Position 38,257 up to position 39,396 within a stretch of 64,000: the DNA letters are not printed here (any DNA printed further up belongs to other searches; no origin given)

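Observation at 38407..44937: Reiterated cassette pairing an unassigned secreted ~280-aa protein with a CarboxypepD_reg TonB-dependent receptor (3 protein paralogs, 1 intact and 1 relic receptor)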

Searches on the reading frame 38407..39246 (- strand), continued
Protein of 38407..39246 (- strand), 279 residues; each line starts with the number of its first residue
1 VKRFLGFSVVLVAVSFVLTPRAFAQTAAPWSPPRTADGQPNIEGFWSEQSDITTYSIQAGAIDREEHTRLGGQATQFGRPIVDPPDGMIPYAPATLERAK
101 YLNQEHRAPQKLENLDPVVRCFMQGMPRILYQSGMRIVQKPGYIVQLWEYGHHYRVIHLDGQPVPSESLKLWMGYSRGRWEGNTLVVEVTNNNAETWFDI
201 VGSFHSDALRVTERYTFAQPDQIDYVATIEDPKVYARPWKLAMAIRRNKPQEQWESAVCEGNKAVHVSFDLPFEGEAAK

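Call 31: search_protein_families(library=pfam, alignment_id=A4, max_evalue=0.001)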
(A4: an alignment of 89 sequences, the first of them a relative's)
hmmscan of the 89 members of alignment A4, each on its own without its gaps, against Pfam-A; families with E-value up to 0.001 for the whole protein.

A. member 1, L045:7286-7897:+ (203 aa): 5 families
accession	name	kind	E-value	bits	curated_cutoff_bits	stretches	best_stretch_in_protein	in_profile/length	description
PF06821.19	Ser_hydrolase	-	2e-64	217.1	22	1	22-192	1-170/172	Serine hydrolase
PF00561.26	Abhydrolase_1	-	9.7e-07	29.1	25.8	0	76-118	70-113/245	alpha/beta hydrolase fold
PF12146.15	Hydrolase_4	-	5.5e-05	23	27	1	73-118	73-115/239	Serine aminopeptidase, S33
PF12697.13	Abhydrolase_6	-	0.00027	22.1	26.3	0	22-113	1-95/217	Alpha/beta hydrolase family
PF08386.16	Abhydrolase_4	-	0.00085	19.9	21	0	137-179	34-77/103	TAP-like protein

B. families by the number of members that match (of 89 scanned): 81 families (the first 25 are shown)
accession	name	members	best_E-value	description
PF19649.4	DUF6152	32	3.8e-36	Family of unknown function (DUF6152)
PF00561.26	Abhydrolase_1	3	1.2e-07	alpha/beta hydrolase fold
PF12146.15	Hydrolase_4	3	1.5e-05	Serine aminopeptidase, S33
PF07992.20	Pyr_redox_2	2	4.6e-60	Pyridine nucleotide-disulphide oxidoreductase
PF13531.11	SBP_bac_11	2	1e-29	Bacterial extracellular solute-binding protein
PF00593.30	TonB_dep_Rec_b-barrel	2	1.1e-28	TonB dependent receptor-like, beta-barrel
PF19313.5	DUF5916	2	2.6e-22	Domain of unknown function (DUF5916)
PF00070.33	Pyr_redox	2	3e-19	Pyridine nucleotide-disulphide oxidoreductase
PF07715.20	Plug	2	2e-14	TonB-dependent Receptor Plug Domain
PF00753.33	Lactamase_B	2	3.4e-10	Metallo-beta-lactamase superfamily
PF13450.12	NAD_binding_8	2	2.8e-09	NAD(P)-binding Rossmann-like domain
PF13738.12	Pyr_redox_3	2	6.8e-09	Pyridine nucleotide-disulphide oxidoreductase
PF01266.30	DAO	2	2.5e-08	FAD dependent oxidoreductase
PF03486.20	HI0933_like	2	5e-05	HI0933-like protein Rossmann domain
PF01011.28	PQQ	1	1.2e-186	Glucose/ethanol/alcohol dehydrogenase, beta-propeller domain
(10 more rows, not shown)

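Call 37: find_encoding_contigs(protein=P0017, flank=6000, max_places=1)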
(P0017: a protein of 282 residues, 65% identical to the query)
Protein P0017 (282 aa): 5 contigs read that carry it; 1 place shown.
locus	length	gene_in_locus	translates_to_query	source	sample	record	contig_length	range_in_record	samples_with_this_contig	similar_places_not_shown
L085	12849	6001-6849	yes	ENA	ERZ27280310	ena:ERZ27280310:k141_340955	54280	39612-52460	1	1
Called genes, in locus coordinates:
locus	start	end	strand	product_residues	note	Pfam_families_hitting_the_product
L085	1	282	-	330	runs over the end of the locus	PF13088:BNR_2 (faint)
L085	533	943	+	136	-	PF02537:CRCB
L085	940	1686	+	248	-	PF01925:TauE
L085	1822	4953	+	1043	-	PF13620:CarboxypepD_reg, PF07715:Plug (weak), PF25183:OMP_b-brl_4, PF00593:TonB_dep_Rec_b-barrel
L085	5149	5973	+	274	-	-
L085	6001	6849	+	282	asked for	-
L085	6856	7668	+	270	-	PF00903:Glyoxalase (weak), PF13669:Glyoxalase_4 (faint), PF18029:Glyoxalase_6 (weak), PF00903:Glyoxalase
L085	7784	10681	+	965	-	PF13620:CarboxypepD_reg, PF25183:OMP_b-brl_4, PF00593:TonB_dep_Rec_b-barrel, PF25183:OMP_b-brl_4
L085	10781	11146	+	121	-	PF13442:Cytochrome_CBB3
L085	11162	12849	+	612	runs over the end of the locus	PF13620:CarboxypepD_reg, PF21959:DUF6923 (faint), PF08450:SGL (faint), PF24684:Vgb_lyase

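Call 38: find_encoding_contigs(protein=P0039, flank=6000, max_places=1)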
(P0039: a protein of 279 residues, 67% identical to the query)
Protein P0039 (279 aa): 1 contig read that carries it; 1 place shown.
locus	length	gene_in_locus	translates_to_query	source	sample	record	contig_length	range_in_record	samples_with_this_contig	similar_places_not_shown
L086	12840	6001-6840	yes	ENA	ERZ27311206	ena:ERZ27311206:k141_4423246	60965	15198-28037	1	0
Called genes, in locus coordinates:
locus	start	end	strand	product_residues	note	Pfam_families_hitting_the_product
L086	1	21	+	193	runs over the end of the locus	PF00034:Cytochrom_C, PF13442:Cytochrome_CBB3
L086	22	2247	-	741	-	PF06452:CBM9_1, PF19313:DUF5916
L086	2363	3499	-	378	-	PF07394:DUF1501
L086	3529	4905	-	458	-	PF08811:DUF1800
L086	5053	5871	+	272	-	-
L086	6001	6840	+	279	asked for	-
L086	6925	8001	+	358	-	PF00753:Lactamase_B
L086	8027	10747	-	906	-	PF00069:Pkinase, PF01636:APH (faint), PF07714:PK_Tyr_Ser-Thr, PF03109:ABC1 (weak), PF26549:Tricorn_N, PF26550:Tricorn_2nd (weak), PF07676:PD40, PF26549:Tricorn_N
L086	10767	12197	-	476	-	PF20091:Abhydrolase_10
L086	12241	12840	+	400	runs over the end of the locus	-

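Call 39: find_encoding_contigs(protein=P0047, flank=6000, max_places=1)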
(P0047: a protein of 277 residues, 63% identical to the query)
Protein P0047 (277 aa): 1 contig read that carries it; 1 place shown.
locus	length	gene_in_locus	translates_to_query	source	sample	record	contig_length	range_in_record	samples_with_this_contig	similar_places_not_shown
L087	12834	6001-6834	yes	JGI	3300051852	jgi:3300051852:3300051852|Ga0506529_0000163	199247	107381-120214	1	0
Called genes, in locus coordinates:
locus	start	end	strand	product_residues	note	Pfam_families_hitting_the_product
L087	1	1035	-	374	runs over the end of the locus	PF00270:DEAD, PF04851:ResIII (weak), PF00271:Helicase_C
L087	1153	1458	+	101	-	-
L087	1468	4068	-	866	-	PF00501:AMP-binding, PF13193:AMP-binding_C (faint), PF00550:PP-binding (weak), PF01553:Acyltransferase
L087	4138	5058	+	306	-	PF01073:3Beta_HSD, PF01370:Epimerase, PF04321:RmlD_sub_bind, PF05368:NmrA, PF07993:NAD_binding_4 (faint), PF13460:NAD_binding_10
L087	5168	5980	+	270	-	-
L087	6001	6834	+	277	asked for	-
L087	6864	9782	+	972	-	PF13620:CarboxypepD_reg, PF00593:TonB_dep_Rec_b-barrel (faint), PF25183:OMP_b-brl_4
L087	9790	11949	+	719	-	PF00034:Cytochrom_C (faint), PF13442:Cytochrome_CBB3, PF13620:CarboxypepD_reg, PF13715:CarbopepD_reg_2 (faint), PF08450:SGL (faint), PF24684:Vgb_lyase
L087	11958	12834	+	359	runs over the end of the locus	PF00753:Lactamase_B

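Call 40: find_encoding_contigs(protein=P0050, flank=6000, max_places=1)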
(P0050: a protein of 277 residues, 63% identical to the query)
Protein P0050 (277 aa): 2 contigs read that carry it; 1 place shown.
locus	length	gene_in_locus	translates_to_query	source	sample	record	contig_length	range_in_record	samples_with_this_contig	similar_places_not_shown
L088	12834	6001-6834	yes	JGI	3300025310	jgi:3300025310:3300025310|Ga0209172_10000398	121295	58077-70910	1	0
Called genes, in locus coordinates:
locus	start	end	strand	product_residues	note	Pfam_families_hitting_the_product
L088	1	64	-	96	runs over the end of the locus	-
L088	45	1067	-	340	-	PF00270:DEAD, PF04851:ResIII (weak), PF00271:Helicase_C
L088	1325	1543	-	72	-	PF01176:eIF-1a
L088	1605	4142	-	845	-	PF00501:AMP-binding, PF13193:AMP-binding_C (weak), PF00550:PP-binding (weak), PF01553:Acyltransferase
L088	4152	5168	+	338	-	PF05368:NmrA, PF01073:3Beta_HSD, PF01370:Epimerase, PF04321:RmlD_sub_bind, PF07993:NAD_binding_4 (faint), PF13460:NAD_binding_10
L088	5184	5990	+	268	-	-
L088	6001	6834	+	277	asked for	-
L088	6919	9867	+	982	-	PF13620:CarboxypepD_reg, PF13715:CarbopepD_reg_2 (weak), PF00593:TonB_dep_Rec_b-barrel (faint), PF25183:OMP_b-brl_4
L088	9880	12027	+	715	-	PF00034:Cytochrom_C (faint), PF13442:Cytochrome_CBB3, PF13620:CarboxypepD_reg, PF13715:CarbopepD_reg_2 (faint), PF08450:SGL (faint), PF21959:DUF6923 (faint), PF24684:Vgb_lyase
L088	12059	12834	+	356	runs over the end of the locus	PF00753:Lactamase_B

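Call 41: find_encoding_contigs(protein=P0045, flank=7000, max_places=1)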
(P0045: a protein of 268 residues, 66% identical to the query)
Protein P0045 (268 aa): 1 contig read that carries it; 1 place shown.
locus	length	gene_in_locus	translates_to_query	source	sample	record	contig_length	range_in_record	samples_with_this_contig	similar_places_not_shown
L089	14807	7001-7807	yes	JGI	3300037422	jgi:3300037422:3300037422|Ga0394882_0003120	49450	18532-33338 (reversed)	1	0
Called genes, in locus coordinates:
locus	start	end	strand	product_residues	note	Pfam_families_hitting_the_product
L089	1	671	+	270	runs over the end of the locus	PF14559:TPR_19 (weak), PF07719:TPR_2 (weak), PF13424:TPR_12, PF13414:TPR_11, PF13432:TPR_16, PF00515:TPR_1, PF07719:TPR_2, PF13414:TPR_11, +10 more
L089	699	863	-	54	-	-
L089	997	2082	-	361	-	PF00270:DEAD, PF04851:ResIII (weak), PF00271:Helicase_C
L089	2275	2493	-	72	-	PF01176:eIF-1a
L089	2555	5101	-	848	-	PF00501:AMP-binding, PF00550:PP-binding (weak), PF01553:Acyltransferase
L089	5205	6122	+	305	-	PF01073:3Beta_HSD (weak), PF01370:Epimerase, PF04321:RmlD_sub_bind, PF05368:NmrA, PF07993:NAD_binding_4 (faint), PF13460:NAD_binding_10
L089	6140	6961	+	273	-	-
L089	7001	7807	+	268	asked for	-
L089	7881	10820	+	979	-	PF13620:CarboxypepD_reg, PF13715:CarbopepD_reg_2 (faint), PF25183:OMP_b-brl_4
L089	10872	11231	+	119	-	PF13442:Cytochrome_CBB3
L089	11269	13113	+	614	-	PF13620:CarboxypepD_reg, PF13715:CarbopepD_reg_2 (faint), PF08450:SGL (faint), PF21959:DUF6923 (faint), PF24684:Vgb_lyase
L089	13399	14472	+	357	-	PF00753:Lactamase_B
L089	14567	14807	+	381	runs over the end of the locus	PF02276:CytoC_RC, PF20181:DUF6544 (faint)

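Call 42: find_encoding_contigs(protein=P0048, flank=7000, max_places=1)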
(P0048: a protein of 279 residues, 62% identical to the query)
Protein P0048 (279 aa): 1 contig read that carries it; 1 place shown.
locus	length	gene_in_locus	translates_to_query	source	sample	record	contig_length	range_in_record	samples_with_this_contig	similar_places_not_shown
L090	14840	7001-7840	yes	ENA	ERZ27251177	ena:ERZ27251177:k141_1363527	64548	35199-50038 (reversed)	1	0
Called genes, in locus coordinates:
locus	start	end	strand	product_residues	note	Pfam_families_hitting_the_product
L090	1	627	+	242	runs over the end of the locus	PF13424:TPR_12, PF13414:TPR_11, PF13432:TPR_16, PF13431:TPR_17 (weak), PF00515:TPR_1, PF07719:TPR_2, PF13181:TPR_8, PF13414:TPR_11, +11 more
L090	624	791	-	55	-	-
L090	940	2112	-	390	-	PF00270:DEAD, PF04851:ResIII (weak), PF00271:Helicase_C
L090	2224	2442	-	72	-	PF01176:eIF-1a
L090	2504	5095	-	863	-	PF00501:AMP-binding, PF00550:PP-binding (weak), PF01553:Acyltransferase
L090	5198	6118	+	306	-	PF01073:3Beta_HSD (weak), PF01370:Epimerase, PF04321:RmlD_sub_bind, PF05368:NmrA, PF13460:NAD_binding_10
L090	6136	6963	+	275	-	-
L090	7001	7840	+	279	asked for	-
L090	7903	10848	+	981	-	PF13620:CarboxypepD_reg, PF13715:CarbopepD_reg_2 (weak), PF25183:OMP_b-brl_4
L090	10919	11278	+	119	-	PF13442:Cytochrome_CBB3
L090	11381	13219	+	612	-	PF13620:CarboxypepD_reg, PF13715:CarbopepD_reg_2 (faint), PF08450:SGL (faint), PF21959:DUF6923 (faint), PF24684:Vgb_lyase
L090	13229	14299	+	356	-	PF00753:Lactamase_B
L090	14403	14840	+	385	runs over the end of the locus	PF02276:CytoC_RC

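Call 43: find_encoding_contigs(protein=P0051, flank=7000, max_places=1)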
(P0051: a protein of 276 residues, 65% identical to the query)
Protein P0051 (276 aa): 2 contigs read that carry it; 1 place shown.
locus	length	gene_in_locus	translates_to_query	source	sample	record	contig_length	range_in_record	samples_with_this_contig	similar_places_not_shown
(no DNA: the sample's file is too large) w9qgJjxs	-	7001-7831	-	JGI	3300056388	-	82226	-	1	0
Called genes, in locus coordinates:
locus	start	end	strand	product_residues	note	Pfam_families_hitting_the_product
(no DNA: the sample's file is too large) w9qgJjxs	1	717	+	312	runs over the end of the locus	PF14559:TPR_19 (weak), PF13424:TPR_12 (weak), PF13432:TPR_16 (weak), PF13414:TPR_11, PF00515:TPR_1, PF07719:TPR_2 (weak), PF13181:TPR_8 (weak), PF13414:TPR_11, +9 more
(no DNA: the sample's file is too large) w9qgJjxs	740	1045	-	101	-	-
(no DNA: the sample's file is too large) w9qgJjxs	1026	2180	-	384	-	PF00270:DEAD, PF04851:ResIII (weak), PF00271:Helicase_C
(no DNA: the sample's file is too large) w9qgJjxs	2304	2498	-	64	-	PF01176:eIF-1a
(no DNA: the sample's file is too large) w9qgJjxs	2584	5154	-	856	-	PF00501:AMP-binding, PF00550:PP-binding (weak), PF01553:Acyltransferase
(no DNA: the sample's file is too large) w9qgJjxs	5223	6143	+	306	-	PF01073:3Beta_HSD, PF01370:Epimerase, PF04321:RmlD_sub_bind, PF05368:NmrA, PF07993:NAD_binding_4 (faint), PF13460:NAD_binding_10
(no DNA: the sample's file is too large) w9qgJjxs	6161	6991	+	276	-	-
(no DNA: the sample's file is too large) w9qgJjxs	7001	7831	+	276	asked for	-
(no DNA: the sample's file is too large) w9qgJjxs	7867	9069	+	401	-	?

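Call 44: find_encoding_contigs(protein=P0031, flank=7000, max_places=1)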
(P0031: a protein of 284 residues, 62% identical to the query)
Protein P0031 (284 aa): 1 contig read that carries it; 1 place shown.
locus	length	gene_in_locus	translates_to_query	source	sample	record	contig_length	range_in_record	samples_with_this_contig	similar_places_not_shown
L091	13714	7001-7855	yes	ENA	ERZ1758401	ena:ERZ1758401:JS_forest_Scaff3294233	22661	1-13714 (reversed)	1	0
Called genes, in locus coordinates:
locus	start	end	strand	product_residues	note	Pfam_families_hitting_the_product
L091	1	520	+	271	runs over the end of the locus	PF13424:TPR_12, PF13414:TPR_11, PF13432:TPR_16, PF00515:TPR_1, PF07719:TPR_2, PF13181:TPR_8, PF13414:TPR_11, PF13431:TPR_17, +15 more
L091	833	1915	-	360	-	PF00270:DEAD, PF04851:ResIII (weak), PF00271:Helicase_C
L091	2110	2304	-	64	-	PF01176:eIF-1a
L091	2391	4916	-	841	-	PF00501:AMP-binding, PF13193:AMP-binding_C (faint), PF00550:PP-binding, PF01553:Acyltransferase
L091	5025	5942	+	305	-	PF01073:3Beta_HSD, PF01370:Epimerase, PF02254:TrkA_N (faint), PF04321:RmlD_sub_bind, PF05368:NmrA, PF07993:NAD_binding_4 (faint), PF13460:NAD_binding_10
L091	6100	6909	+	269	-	-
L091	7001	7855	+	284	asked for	-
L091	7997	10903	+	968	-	PF13620:CarboxypepD_reg, PF13715:CarbopepD_reg_2 (weak), PF25183:OMP_b-brl_4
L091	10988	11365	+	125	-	PF13442:Cytochrome_CBB3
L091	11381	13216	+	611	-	PF13620:CarboxypepD_reg, PF13715:CarbopepD_reg_2 (weak), PF17210:SdrD_B (faint), PF21959:DUF6923 (faint), PF08450:SGL (faint), PF24684:Vgb_lyase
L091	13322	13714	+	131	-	?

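Call 55: search_protein_representatives(alignment_id=A2)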
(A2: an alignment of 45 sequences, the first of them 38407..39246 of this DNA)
Query: 45 sequences, 284 profile positions. Proteins with E-value up to 0.001 (for the whole library): 15440; up to 1e-10: 8288; up to 1e-30: 1261. The best 150 are listed.
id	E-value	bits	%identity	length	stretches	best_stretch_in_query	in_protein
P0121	1.3e-131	453.9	-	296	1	14-278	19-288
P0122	4.2e-125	432.5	-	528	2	13-266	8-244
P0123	7.5e-96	336.5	-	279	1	9-274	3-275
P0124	1.4e-95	335.7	-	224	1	58-233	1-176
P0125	6.4e-94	330.2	-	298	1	10-280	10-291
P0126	5.1e-92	324.0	-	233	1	101-271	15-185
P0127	2.1e-89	315.4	-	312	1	15-281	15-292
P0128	7.0e-89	313.7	-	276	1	5-270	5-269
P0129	4.0e-86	304.6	-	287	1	28-277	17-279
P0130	7.8e-86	303.7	-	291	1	7-278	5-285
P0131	1.2e-85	303.1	-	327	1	11-269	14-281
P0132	1.1e-84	300.0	-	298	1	10-268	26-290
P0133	7.9e-84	297.1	-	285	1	2-270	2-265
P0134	2.2e-82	292.4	-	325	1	14-269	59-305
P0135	5.5e-82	291.1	-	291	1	11-271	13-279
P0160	1.5e-70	253.5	-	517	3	115-271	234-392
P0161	2.2e-70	253.0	-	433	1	31-276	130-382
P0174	4.1e-68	245.5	-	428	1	10-256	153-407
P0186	6.9e-66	238.2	-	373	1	32-275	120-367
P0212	4.6e-62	225.7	-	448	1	29-274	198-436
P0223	2.1e-60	220.2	-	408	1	34-276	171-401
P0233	7.0e-59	215.2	-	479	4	91-261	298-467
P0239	4.7e-58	212.5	-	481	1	26-274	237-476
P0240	9.4e-58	211.5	-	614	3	80-194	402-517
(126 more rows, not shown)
